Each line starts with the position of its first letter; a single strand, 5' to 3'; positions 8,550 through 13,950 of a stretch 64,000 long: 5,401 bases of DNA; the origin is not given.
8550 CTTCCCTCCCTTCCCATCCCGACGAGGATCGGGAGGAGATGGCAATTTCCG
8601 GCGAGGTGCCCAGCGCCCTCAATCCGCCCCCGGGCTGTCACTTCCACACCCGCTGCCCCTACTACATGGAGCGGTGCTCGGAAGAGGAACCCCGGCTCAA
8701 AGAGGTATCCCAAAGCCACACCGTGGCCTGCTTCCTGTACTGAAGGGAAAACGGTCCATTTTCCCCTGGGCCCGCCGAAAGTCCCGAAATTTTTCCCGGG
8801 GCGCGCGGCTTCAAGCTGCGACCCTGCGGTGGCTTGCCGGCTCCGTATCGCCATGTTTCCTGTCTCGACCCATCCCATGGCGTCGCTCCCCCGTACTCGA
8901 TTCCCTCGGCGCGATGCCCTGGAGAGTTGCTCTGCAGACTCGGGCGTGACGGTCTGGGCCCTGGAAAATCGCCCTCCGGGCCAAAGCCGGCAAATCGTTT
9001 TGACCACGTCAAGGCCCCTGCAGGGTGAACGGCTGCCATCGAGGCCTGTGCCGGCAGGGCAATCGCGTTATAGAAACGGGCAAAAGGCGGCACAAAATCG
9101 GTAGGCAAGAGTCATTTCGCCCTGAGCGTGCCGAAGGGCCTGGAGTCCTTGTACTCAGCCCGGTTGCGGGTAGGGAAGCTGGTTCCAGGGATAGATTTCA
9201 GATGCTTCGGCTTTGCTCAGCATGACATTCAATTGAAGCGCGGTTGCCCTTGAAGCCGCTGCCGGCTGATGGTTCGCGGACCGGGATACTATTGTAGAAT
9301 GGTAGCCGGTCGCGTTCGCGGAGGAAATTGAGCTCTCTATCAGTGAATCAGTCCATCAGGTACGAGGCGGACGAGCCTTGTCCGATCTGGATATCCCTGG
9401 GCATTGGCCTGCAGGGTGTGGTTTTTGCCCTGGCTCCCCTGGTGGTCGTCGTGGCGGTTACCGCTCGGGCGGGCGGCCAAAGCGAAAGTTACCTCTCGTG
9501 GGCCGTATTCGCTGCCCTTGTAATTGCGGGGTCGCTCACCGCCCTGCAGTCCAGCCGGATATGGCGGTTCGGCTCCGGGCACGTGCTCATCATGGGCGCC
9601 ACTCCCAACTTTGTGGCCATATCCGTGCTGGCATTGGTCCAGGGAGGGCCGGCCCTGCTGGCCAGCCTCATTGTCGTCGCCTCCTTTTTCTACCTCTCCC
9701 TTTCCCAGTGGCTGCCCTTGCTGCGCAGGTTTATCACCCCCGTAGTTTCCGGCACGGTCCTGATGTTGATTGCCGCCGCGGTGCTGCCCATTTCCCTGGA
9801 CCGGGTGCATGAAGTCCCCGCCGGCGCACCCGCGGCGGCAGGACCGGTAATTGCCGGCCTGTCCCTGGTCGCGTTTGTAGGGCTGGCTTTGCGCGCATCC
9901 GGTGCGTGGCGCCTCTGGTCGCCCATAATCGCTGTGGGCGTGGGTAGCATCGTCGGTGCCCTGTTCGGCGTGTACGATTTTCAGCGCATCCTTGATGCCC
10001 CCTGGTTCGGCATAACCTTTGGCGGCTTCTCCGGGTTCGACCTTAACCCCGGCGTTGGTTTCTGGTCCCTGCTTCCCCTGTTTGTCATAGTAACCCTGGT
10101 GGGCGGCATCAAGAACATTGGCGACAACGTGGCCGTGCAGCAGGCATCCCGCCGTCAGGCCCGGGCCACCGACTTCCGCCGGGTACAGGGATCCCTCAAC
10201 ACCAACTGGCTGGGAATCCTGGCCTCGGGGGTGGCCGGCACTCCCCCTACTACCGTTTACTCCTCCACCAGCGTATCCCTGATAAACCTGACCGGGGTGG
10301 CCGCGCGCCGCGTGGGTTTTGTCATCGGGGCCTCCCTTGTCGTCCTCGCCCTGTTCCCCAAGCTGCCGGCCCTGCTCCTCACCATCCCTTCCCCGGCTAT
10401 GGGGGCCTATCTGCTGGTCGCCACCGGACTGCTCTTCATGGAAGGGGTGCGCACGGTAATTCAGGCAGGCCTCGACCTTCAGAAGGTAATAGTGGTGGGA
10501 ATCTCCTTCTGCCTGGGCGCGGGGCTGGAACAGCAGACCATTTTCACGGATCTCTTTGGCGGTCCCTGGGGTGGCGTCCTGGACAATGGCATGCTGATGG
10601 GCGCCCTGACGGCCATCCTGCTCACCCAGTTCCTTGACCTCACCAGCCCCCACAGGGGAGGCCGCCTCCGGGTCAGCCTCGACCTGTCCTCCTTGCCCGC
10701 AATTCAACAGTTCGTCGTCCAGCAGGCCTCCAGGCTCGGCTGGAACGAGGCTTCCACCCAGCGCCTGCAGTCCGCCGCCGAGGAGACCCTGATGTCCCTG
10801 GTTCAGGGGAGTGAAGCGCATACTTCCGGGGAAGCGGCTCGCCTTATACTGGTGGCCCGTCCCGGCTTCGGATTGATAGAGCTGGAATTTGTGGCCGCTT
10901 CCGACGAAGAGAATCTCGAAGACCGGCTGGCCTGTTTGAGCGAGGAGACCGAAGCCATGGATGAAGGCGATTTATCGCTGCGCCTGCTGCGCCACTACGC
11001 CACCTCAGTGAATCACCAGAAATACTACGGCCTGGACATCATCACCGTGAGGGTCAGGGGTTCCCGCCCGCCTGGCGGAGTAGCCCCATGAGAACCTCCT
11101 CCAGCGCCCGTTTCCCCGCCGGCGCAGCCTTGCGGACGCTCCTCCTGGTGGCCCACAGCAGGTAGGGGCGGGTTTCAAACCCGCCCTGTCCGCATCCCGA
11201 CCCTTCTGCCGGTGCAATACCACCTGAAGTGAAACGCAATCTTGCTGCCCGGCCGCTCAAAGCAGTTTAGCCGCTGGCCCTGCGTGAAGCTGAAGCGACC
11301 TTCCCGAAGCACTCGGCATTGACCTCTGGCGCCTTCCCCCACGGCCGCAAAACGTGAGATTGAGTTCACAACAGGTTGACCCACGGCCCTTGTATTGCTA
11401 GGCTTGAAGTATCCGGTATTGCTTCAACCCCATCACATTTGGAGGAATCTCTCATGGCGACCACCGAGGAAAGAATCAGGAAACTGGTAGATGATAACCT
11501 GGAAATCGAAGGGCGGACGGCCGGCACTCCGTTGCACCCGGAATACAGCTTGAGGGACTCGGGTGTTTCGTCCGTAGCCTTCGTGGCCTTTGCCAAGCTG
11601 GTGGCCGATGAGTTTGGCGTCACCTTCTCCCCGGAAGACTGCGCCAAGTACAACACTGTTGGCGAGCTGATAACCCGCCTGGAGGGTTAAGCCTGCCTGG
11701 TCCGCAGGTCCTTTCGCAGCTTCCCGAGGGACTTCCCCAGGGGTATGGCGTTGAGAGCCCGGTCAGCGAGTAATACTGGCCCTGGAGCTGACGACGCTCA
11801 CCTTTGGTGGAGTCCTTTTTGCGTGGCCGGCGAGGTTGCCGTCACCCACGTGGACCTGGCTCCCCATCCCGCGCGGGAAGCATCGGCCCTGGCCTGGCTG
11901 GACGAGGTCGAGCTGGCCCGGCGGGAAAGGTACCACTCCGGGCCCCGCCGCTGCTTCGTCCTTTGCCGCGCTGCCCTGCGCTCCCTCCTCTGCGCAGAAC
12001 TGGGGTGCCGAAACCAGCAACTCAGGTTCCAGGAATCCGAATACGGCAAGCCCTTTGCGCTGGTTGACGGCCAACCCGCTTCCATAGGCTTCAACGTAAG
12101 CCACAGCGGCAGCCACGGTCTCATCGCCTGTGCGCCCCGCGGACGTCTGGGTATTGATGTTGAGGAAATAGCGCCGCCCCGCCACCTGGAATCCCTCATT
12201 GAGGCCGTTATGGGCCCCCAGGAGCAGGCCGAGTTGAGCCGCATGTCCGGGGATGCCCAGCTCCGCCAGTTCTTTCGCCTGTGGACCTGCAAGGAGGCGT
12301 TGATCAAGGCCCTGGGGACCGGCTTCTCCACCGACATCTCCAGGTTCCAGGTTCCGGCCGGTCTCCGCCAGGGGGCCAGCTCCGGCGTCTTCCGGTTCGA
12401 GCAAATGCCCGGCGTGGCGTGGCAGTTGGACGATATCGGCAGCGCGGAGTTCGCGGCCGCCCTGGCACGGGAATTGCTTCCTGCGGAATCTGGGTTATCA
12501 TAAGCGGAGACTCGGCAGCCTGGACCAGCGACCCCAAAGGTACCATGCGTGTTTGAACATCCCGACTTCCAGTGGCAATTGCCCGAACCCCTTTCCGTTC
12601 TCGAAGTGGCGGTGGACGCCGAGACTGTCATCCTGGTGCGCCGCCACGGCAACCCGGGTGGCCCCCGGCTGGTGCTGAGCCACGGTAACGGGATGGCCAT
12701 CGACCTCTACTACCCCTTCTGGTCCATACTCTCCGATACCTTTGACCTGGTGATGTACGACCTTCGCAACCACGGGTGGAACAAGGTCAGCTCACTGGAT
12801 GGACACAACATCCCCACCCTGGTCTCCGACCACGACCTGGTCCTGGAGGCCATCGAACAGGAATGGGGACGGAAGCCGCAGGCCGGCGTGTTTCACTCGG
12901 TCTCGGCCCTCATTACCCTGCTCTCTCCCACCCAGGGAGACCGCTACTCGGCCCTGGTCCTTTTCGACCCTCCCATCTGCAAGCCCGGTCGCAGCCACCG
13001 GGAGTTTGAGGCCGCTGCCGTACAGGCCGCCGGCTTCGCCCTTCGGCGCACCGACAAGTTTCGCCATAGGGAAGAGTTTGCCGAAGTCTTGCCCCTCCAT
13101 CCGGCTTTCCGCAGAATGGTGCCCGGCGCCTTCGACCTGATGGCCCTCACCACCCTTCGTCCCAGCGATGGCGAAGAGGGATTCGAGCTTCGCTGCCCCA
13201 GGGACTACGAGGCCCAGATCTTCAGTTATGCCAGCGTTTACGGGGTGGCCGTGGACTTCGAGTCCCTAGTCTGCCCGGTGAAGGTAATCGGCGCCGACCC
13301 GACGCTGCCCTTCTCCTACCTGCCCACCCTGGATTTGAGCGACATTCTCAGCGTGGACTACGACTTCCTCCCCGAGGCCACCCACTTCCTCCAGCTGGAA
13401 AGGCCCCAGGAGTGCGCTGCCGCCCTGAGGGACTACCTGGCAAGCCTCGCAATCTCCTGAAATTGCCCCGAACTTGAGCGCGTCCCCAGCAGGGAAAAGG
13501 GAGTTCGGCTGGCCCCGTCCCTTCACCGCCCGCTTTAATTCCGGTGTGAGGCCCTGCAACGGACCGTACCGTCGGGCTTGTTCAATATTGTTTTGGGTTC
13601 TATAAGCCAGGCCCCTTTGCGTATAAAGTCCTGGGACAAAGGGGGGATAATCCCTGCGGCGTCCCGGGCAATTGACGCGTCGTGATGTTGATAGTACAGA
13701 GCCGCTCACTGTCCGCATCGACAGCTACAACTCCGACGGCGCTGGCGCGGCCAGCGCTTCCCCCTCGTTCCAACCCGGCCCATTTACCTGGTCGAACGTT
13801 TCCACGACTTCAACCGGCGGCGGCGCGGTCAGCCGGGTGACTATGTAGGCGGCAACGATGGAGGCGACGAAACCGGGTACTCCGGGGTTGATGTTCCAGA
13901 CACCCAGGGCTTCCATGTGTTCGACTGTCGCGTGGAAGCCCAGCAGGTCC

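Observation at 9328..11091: NCS2/UraA-fold transporter fused to an anti-sigma-kinase (RsbW/SpoIIAB)-like domain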

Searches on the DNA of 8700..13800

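Call 76: search_rna_families(source=window, start=8700, end=13800, threshold=evalue, max_evalue=1)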
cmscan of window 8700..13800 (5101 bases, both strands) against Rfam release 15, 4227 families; matches with E-value up to 1: 2.
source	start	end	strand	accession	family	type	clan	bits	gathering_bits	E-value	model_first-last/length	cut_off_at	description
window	13138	13183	+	RF00381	Antizyme_FSE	Cis-reg; frameshift_element;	-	20.2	40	0.9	1-59/59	no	Antizyme RNA frameshifting stimulation element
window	9459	9604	+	RF00061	IRES_HCV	Cis-reg; IRES;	CL00017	14.1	290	0.55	1-352/352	no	Hepatitis C virus internal ribosome entry site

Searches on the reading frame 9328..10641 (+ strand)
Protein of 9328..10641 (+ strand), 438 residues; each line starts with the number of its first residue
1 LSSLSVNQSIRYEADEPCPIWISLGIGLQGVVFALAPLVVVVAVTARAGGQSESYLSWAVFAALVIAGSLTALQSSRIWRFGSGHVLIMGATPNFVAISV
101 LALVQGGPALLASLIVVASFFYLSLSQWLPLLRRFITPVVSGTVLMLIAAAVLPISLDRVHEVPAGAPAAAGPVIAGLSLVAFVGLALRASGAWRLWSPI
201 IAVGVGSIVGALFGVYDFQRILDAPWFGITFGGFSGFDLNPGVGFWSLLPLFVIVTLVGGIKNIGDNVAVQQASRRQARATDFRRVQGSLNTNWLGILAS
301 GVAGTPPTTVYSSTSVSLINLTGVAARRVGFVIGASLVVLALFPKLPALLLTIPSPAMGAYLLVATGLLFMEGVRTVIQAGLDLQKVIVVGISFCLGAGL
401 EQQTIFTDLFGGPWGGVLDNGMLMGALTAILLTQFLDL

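Call 13: search_solved_structures(query=window:9328-10641:+, max_evalue=0.001, show_alignments=2)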
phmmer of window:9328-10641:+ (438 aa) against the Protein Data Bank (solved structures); distinct sequences matched with E-value up to 0.001: 6.
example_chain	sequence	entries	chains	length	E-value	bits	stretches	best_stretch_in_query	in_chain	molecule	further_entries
5i6c_A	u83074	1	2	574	1.6e-08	37.1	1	171-401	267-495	Uric acid-xanthine permease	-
31ey_A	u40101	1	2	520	2.3e-08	36.6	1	171-405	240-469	Uric acid-xanthine permease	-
31ez_A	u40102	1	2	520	2.3e-08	36.6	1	171-405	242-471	Uric acid-xanthine permease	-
31ew_A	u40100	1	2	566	3.2e-08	36.1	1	171-405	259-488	Uric acid-xanthine permease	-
8jew_A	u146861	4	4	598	5.5e-05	25.4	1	224-400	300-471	Solute carrier family 23 member 1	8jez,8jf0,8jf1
7ytw_A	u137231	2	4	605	0.00011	24.5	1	225-400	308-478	Solute carrier family 23 member 1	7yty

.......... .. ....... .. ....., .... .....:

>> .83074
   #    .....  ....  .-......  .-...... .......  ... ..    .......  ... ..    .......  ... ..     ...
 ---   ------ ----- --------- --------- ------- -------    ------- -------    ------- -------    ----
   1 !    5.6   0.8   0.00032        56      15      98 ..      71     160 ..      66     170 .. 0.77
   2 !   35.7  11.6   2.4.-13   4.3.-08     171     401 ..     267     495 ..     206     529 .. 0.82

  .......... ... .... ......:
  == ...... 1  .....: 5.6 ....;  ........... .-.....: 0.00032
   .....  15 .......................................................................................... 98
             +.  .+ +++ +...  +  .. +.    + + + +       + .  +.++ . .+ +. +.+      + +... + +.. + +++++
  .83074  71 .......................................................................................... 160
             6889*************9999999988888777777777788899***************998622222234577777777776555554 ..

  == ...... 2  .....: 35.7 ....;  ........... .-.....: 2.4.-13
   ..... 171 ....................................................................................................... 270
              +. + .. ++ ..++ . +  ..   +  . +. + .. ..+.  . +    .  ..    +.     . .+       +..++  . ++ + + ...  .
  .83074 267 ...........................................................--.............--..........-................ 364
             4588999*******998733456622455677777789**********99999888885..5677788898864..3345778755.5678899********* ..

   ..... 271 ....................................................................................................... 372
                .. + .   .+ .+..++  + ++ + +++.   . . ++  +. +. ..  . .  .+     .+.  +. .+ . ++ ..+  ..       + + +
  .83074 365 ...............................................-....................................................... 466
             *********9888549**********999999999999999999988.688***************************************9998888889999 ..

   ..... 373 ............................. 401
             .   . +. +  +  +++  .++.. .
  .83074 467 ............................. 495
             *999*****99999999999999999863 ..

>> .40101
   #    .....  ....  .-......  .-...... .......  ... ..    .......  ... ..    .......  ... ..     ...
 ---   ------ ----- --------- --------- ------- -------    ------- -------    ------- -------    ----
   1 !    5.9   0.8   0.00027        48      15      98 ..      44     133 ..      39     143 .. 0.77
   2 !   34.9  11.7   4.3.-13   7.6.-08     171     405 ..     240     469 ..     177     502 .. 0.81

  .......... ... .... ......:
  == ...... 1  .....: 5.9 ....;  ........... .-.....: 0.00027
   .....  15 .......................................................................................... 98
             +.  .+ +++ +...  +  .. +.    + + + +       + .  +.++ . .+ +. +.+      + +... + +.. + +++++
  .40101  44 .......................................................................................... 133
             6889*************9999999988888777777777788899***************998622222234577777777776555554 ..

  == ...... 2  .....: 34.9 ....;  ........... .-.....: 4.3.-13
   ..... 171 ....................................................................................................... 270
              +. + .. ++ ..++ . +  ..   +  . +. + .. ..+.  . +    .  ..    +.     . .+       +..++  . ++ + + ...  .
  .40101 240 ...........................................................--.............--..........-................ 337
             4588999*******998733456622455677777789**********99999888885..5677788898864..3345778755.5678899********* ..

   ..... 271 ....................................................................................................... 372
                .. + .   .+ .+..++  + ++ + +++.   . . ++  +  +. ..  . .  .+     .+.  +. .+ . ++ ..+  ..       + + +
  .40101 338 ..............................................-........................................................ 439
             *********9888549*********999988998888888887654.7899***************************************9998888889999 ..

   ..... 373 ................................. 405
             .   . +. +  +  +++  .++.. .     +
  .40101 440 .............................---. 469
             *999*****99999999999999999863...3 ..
